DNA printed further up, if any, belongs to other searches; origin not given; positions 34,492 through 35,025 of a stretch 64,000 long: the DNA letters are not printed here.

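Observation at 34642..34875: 77-aa secreted mini-protein with a PEP-CTERM-like tail, translationally coupled to a T9SS-sorted LRR protein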

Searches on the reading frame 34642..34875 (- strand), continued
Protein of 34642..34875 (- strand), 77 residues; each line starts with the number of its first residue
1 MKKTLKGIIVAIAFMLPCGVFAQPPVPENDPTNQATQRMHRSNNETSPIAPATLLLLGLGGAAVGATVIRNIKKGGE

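Call 33: search_protein_families(library=ncbifam, proteins=[P0224, P0227, P0243, P0254, P0207, P0231, P0198, P0187, P0178, P0250], max_evalue=10)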
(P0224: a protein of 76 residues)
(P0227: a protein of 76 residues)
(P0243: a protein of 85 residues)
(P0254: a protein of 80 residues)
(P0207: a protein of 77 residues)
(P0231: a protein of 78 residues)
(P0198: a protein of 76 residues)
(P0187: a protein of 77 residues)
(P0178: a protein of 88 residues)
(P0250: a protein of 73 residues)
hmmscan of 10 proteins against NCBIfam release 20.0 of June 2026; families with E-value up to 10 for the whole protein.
P0224 (76 aa): 5 families
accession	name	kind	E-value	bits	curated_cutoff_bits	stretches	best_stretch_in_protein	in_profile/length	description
NF033158.1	Myrrcad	domain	0.01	15.3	33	1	49-74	13-35/36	MyrrCad domain-containing protein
NF052636.1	Rick_Adr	subfamily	0.035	13.7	210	1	1-60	1-62/224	adhesin Adr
NF053838.1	hit_Bd0108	equivalog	0.041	14.4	40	1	1-45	1-48/94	predatory lifecycle switch protein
NF040904.1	PhrA_Strep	subfamily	0.059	13.6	40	1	2-25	8-31/56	PhrA family quorum-sensing system peptide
TIGR02595.1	PEP_CTERM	domain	0.62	11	16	1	52-71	5-22/24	PEP-CTERM sorting domain-containing protein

P0227 (76 aa): 2 families
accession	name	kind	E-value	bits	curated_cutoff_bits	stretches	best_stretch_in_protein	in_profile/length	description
NF041742.1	WGxxGxxG_fam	subfamily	0.07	13.7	35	1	1-43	1-46/69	WGxxGxxG family protein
NF038356.1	actino_DLW39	hypoth_equivalog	0.18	11.7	24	1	54-76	5-27/38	DLW-39 family protein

P0243 (85 aa): 2 families
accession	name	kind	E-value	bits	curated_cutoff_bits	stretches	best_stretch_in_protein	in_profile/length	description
NF033158.1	Myrrcad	domain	0.021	14.3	33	1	60-79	17-35/36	MyrrCad domain-containing protein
NF033603.1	mini-MOMP_1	subfamily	1.2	9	75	1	1-21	1-20/63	mini-MOMP protein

P0254 (80 aa): 2 families
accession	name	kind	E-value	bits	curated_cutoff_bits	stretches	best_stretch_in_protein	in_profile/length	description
NF000060.1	MFS_efflux_LmrB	exception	0.00069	18.5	800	1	5-68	366-428/479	lincomycin efflux MFS transporter Lmr(B)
NF041742.1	WGxxGxxG_fam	subfamily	0.036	14.7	35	1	1-43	1-41/69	WGxxGxxG family protein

P0207 (77 aa): 0 families

P0231 (78 aa): 2 families
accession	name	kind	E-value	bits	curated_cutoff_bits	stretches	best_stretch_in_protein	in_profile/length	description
NF010467.0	PRK13892.1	equivalog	0.1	12.5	179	1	5-61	12-71/145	conjugal transfer system pilin TrbC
TIGR01167.1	LPXTG_anchor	domain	0.15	12.8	15.9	1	47-76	4-33/34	LPXTG cell wall anchor domain-containing protein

P0198 (76 aa): 0 families

P0187 (77 aa): 2 families
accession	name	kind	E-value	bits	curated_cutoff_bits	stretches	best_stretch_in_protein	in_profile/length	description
TIGR02595.1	PEP_CTERM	domain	0.079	13.8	16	1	51-66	4-19/24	PEP-CTERM sorting domain-containing protein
TIGR03901.2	MYXO-CTERM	domain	2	8.9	20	1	41-61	7-26/34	MYXO-CTERM sorting domain-containing protein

P0178 (88 aa): 1 family
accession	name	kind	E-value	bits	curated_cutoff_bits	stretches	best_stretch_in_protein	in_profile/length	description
TIGR02595.1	PEP_CTERM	domain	0.066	14.1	16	1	65-83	4-22/24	PEP-CTERM sorting domain-containing protein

P0250 (73 aa): 3 families
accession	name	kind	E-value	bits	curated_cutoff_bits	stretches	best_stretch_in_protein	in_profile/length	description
NF033158.1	Myrrcad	domain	0.035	13.6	33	1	51-70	16-34/36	MyrrCad domain-containing protein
NF053838.1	hit_Bd0108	equivalog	0.11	13.1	40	1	1-34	1-35/94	predatory lifecycle switch protein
NF040843.1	SE2200_fam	equivalog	0.22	11.7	30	1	1-12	1-12/33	SE2200 family small protein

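Call 34: search_protein_families(library=pfam, proteins=[P0224, P0227, P0243, P0254, P0207, P0231, P0198, P0187, P0178, P0250], max_evalue=10)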
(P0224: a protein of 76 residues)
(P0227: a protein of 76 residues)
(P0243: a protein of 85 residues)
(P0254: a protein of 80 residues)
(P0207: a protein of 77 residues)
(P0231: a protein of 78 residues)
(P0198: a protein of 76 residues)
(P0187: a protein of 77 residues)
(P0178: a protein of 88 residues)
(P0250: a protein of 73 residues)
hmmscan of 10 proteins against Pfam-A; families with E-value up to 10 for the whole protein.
P0224 (76 aa): 2 families
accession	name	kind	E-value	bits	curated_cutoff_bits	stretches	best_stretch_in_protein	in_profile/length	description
PF07589.16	PEP-CTERM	-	0.087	13.4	20.7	1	52-70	8-24/24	PEP-CTERM motif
PF23379.1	DUF7096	-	0.25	11.6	27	1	6-64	6-61/208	Domain of unknown function (DUF7096)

P0227 (76 aa): 7 families
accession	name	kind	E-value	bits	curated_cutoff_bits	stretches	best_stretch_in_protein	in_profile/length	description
PF00746.26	Gram_pos_anchor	-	0.0051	17.2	20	1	43-72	13-42/43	LPXTG cell wall anchor motif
PF04956.18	TrbC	-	0.033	14.9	27.9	1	4-72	10-75/98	TrbC/VIRB2 pilin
PF04143.19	Sulf_transp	-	0.033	14.2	27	1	7-75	92-159/310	Sulphur transport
PF13056.11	DUF3918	-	0.096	12.8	21.3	1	56-69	8-21/43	Protein of unknown function (DUF3918)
PF14283.11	CD1107-like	-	0.15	12.4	26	1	24-74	108-158/158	Mobile element protein CD1107-like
PF12669.12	FeoB_associated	-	2.8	8.7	27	0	54-75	6-27/44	FeoB-associated Cys-rich membrane protein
PF06305.16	LapA_dom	-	5.7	7.4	28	0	50-65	18-33/64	Lipopolysaccharide assembly protein A domain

P0243 (85 aa): 1 family
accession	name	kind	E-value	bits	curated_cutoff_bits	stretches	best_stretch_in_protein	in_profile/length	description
PF00746.26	Gram_pos_anchor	-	0.98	9.9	20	1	53-78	18-41/43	LPXTG cell wall anchor motif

P0254 (80 aa): 4 families
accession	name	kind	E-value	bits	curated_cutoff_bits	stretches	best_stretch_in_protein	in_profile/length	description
PF19616.4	DUF6121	-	0.01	16.2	27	1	45-72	66-93/155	Family of unknown function (DUF6121)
PF13056.11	DUF3918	-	0.024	14.7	21.3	1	60-72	8-20/43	Protein of unknown function (DUF3918)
PF04956.18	TrbC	-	0.026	15.2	27.9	1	6-69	16-68/98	TrbC/VIRB2 pilin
PF00746.26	Gram_pos_anchor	-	0.042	14.3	20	1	52-77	18-43/43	LPXTG cell wall anchor motif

P0207 (77 aa): 2 families
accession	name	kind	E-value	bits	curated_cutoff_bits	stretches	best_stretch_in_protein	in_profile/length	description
PF11346.13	DUF3149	-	0.0023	17.9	23.2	1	55-75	19-39/40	Protein of unknown function (DUF3149)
PF14351.11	DUF4401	-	0.1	12.5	30.4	1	5-67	136-187/307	Domain of unknown function (DUF4401)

P0231 (78 aa): 1 family
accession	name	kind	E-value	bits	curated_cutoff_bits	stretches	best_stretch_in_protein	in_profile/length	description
PF23379.1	DUF7096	-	1.2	9.4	27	0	9-48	7-43/208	Domain of unknown function (DUF7096)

P0198 (76 aa): 2 families
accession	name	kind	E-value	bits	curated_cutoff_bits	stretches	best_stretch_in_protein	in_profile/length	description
PF07589.16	PEP-CTERM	-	0.11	13.1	20.7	1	51-67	5-20/24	PEP-CTERM motif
PF13663.11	DUF4148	-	0.44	11.4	27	1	1-29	1-27/62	Domain of unknown function (DUF4148)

P0187 (77 aa): 1 family
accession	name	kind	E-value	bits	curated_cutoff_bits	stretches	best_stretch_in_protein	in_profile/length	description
PF07589.16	PEP-CTERM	-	0.024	15.2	20.7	1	51-66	5-19/24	PEP-CTERM motif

P0178 (88 aa): 1 family
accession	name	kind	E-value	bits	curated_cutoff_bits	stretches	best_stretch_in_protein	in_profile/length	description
PF07589.16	PEP-CTERM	-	0.016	15.7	20.7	1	65-81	5-22/24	PEP-CTERM motif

P0250 (73 aa): 2 families
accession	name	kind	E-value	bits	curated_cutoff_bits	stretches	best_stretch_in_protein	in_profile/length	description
PF09527.15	ATPase_gene1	-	0.018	15.6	26.6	1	37-61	25-49/54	Putative F0F1-ATPase subunit Ca2+/Mg2+ transporter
PF00746.26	Gram_pos_anchor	-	2.1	8.8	20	1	44-70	17-42/43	LPXTG cell wall anchor motif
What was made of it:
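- On PEP-CTERM sorting domain (TIGR02595 / PF07589): Relatives score 11-15.7 bits (calls 33, 34).
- Closest known: LPXTG / sortase cell-wall sorting signals. Same: Distant family members (P-[IV]-G-T-A-T) weakly hit the LPXTG anchor models (call 34).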

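Call 38: find_related_loci(query=A4, collection=metagenome_contigs, flank=10000)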
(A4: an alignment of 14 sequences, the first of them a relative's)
Query A4 (78 aa) in metagenome_contigs; peptide patterns used: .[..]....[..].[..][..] (x = any residue, [..] = any of these).
88 stretches matched a pattern; 12 encode a relative of the query (tblastn E <= 1e-3); 12 distinct loci.
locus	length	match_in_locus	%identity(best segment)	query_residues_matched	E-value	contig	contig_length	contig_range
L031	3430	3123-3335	42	4-76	1e-14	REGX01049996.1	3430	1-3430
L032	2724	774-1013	40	2-76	4e-14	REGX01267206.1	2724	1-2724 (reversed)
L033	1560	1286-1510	40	3-76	7e-14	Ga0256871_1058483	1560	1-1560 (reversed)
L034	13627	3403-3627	35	4-75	1e-11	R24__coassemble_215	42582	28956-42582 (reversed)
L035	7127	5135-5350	36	5-75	3e-11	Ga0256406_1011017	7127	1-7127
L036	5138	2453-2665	34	6-76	5e-11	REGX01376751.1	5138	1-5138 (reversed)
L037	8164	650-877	34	2-75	1e-10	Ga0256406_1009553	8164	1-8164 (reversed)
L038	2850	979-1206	33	2-75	3e-9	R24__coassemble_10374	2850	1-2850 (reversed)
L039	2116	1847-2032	37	18-75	5e-9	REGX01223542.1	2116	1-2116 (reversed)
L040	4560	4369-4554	37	18-75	4e-9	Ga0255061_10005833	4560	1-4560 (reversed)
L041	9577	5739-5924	37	8-68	9e-9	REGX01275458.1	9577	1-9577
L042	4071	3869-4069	34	4-67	4e-8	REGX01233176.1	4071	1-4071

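Call 41: find_homologous_proteins(query=A3, max_evalue=0.001)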
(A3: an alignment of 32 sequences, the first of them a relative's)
Query A3 (32 sequences) (78 aa, profile of the alignment): 106 proteins with E <= 0.001 among 5853 candidates.
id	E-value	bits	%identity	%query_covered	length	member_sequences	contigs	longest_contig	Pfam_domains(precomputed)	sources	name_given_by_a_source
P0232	4.4e-23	99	43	92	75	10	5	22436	-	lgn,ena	-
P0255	2.2e-22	97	44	95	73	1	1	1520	-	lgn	-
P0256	4.7e-22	96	43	76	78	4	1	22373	-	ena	-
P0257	7.3e-22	95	42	94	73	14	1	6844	-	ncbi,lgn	-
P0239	9.3e-22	95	48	56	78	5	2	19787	-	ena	-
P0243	1.3e-21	94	42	85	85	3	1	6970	-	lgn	-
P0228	1.4e-21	94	43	94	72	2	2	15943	-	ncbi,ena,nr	ncbi:MAG: hypothetical protein IJ250_03755 [Bacteroidales bacterium]|nr:hypothetical protein [Bacter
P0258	2.6e-21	94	39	92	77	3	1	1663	-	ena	-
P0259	2.8e-21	93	44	95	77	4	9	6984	-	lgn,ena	-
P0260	3.0e-21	93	37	92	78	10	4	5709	-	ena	-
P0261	4.7e-21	93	41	99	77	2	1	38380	-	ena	-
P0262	5.0e-21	93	44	96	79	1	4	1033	-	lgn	-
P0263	7.7e-21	92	41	94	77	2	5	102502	-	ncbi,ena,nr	ncbi:MAG: hypothetical protein IJR03_01285 [Bacteroidales bacterium]|nr:hypothetical protein [Bacter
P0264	8.4e-21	92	41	95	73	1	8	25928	-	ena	-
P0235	8.5e-21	92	43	100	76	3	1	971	-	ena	-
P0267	1.6e-20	91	45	95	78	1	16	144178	-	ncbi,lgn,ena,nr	ncbi:MAG: hypothetical protein II878_02080 [Bacteroidales bacterium]|nr:hypothetical protein [Bacter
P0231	1.7e-20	91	100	100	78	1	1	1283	-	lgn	-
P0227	3.7e-20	90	46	68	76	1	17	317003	-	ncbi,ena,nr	ncbi:MAG: hypothetical protein II878_04595 [Bacteroidales bacterium]|nr:hypothetical protein [Bacter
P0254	1.3e-19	88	41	94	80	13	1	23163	-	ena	-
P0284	3.3e-19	87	42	94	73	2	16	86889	-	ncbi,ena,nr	ncbi:MAG: hypothetical protein II878_03655 [Bacteroidales bacterium]|nr:hypothetical protein [Bacter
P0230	4.3e-19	86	36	92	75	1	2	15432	-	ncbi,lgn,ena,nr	ncbi:MAG: hypothetical protein IJ748_05815 [Bacteroidales bacterium]|nr:hypothetical protein [Bacter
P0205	1.8e-18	84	50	46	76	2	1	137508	-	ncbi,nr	ncbi:MAG: hypothetical protein J6M30_03140 [Bacteroidales bacterium]|nr:hypothetical protein [Bacter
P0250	3.7e-18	83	-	-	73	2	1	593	-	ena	-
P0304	9.1e-18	82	46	67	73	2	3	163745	-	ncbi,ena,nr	ncbi:MAG: hypothetical protein IJ681_04250 [Bacteroidales bacterium]|nr:hypothetical protein [Bacter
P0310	2.5e-17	81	43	77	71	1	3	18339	-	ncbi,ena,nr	ncbi:MAG: hypothetical protein IJ681_09385 [Bacteroidales bacterium]|nr:hypothetical protein [Bacter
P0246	4.7e-15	73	28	96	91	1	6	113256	-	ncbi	-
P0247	4.2e-12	64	37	71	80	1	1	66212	-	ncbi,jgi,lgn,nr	ncbi:MAG: hypothetical protein LBL74_02275 [Bacteroidales bacterium]|jgi:hypothetical protein|nr:hyp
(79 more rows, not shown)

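Call 42: find_encoding_contigs(protein=P0022, flank=10000, max_places=4)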
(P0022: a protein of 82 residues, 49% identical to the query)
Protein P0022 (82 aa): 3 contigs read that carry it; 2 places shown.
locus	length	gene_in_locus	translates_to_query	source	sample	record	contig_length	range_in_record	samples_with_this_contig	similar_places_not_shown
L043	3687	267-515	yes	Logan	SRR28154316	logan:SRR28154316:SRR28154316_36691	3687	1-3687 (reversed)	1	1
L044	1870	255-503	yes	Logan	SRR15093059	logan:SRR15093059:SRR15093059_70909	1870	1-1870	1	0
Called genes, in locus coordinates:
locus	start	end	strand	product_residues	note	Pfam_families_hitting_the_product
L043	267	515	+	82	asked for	-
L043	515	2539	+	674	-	PF13306:LRR_5, PF13855:LRR_8 (faint), PF18962:Por_Secre_tail (weak)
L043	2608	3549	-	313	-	PF08281:Sigma70_r4_2 (faint), PF00196:GerE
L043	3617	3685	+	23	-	?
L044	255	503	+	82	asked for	-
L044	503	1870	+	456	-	?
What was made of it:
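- Tried and rejected: A shared contig length of 3,687 bp between one exosortase cluster and one mini-protein cluster turned out to be coincidence (call 42).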

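Call 43: find_encoding_contigs(protein=P0246, flank=10000, max_places=3)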
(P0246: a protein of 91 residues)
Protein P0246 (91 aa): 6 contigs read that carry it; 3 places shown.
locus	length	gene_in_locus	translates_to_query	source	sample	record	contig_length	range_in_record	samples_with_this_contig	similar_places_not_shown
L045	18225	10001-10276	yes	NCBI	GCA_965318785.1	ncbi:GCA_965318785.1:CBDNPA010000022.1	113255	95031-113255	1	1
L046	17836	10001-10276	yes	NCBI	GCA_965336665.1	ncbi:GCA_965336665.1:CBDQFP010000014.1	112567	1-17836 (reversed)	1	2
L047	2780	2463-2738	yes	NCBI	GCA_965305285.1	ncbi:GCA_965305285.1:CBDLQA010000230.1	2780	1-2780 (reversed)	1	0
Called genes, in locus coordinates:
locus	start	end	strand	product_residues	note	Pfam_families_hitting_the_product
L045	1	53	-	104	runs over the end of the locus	PF01757:Acyl_transf_3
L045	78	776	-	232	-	-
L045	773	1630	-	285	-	PF01636:APH (weak), PF19974:TCAD9 (weak)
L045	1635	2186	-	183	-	PF00702:Hydrolase, PF13419:HAD_2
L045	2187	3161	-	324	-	PF00535:Glycos_transf_2, PF10111:Glyco_tranf_2_2, PF13641:Glyco_tranf_2_3 (weak)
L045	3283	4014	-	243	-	PF00483:NTP_transferase (weak)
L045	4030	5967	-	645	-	PF00106:adh_short (weak), PF01073:3Beta_HSD, PF01370:Epimerase, PF02719:Polysacc_synt_2, PF04321:RmlD_sub_bind, PF08659:KR (faint), PF16363:GDP_Man_Dehyd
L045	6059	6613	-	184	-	PF02357:NusG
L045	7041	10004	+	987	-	PF16656:Pur_ac_phosph_N (faint)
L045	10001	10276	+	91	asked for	-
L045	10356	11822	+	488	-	PF00478:IMPDH, PF00571:CBS, PF03060:NMO, PF01070:FMN_dh (weak)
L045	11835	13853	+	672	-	PF13145:Rotamase_2 (weak), PF13616:Rotamase_3, PF00639:Rotamase, PF13616:Rotamase_3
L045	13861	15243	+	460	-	PF13624:SurA_N_3 (weak), PF09312:SurA_N (weak), PF13145:Rotamase_2, PF13616:Rotamase_3, PF00639:Rotamase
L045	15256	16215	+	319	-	PF20030:bpMoxR, PF00004:AAA (weak), PF07726:AAA_3, PF07728:AAA_5, PF17863:AAA_lid_2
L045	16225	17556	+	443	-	-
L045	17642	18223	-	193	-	?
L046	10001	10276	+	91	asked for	-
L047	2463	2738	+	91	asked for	-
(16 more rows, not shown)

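Call 44: search_protein_families(library=ncbifam, proteins=[L045:7041-10004:+, L034:766-3387:+, L041:1991-5701:+, L001:10225-12057:+, L043:515-2539:+], max_evalue=0.01)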
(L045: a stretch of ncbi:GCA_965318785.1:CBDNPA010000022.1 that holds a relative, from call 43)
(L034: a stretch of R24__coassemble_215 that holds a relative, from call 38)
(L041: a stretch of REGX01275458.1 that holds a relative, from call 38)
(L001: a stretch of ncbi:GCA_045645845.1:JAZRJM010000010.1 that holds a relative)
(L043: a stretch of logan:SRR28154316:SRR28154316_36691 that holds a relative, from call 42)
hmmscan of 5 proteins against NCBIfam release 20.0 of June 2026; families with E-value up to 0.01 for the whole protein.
L045:7041-10004:+ (987 aa): 0 families

L034:766-3387:+ (874 aa): 5 families
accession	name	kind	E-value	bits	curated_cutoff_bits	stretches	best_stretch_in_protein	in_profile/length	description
TIGR04183.1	Por_Secre_tail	domain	8.7e-11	41.6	23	1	815-874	13-72/72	T9SS type A sorting domain-containing protein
NF047961.1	adhesin_HupY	equivalog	1.1e-09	36.9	1250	1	78-170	183-276/978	leucine-rich repeat adhesin HupY/LrrG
NF033708.1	T9SS_Cterm_ChiA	domain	3.3e-08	33.3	40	1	822-873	1-54/55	T9SS sorting signal type C domain-containing protein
NF045861.1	glide_Gli349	exception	9.1e-08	29.2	1750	1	116-176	2690-2751/3169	gliding machinery surface structure protein Gli349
NF052644.1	T9SS_DNase_Rie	equivalog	6e-06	25.8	260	1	808-872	185-249/251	T9SS-dependent surface endonuclease, AS87_RS02955 family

L041:1991-5701:+ (1237 aa): 5 families
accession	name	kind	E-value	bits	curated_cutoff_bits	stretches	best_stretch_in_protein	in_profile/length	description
NF047961.1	adhesin_HupY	equivalog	2.8e-53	181.3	1250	6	213-349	187-319/978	leucine-rich repeat adhesin HupY/LrrG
NF045861.1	glide_Gli349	exception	2.5e-42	143.9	1750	7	353-427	2678-2748/3169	gliding machinery surface structure protein Gli349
TIGR04183.1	Por_Secre_tail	domain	1.3e-09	37.9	23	1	1177-1237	12-72/72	T9SS type A sorting domain-containing protein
NF033708.1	T9SS_Cterm_ChiA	domain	8.1e-09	35.2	40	1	1185-1236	1-54/55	T9SS sorting signal type C domain-containing protein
TIGR02167.2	Liste_lipo_26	repeat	8.5e-07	28.6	30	0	183-195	2-14/26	PARCEL repeat-containing surface protein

L001:10225-12057:+ (610 aa): 1 family
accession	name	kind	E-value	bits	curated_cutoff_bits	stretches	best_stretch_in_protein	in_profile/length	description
TIGR04183.1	Por_Secre_tail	domain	8.8e-07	28.8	23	1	550-610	9-72/72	T9SS type A sorting domain-containing protein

L043:515-2539:+ (674 aa): 2 families
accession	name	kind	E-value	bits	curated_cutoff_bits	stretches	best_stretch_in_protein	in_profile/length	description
NF047961.1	adhesin_HupY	equivalog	2e-08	32.8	1250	1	72-174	187-287/978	leucine-rich repeat adhesin HupY/LrrG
TIGR04183.1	Por_Secre_tail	domain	8.2e-07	28.9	23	1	614-674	9-72/72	T9SS type A sorting domain-containing protein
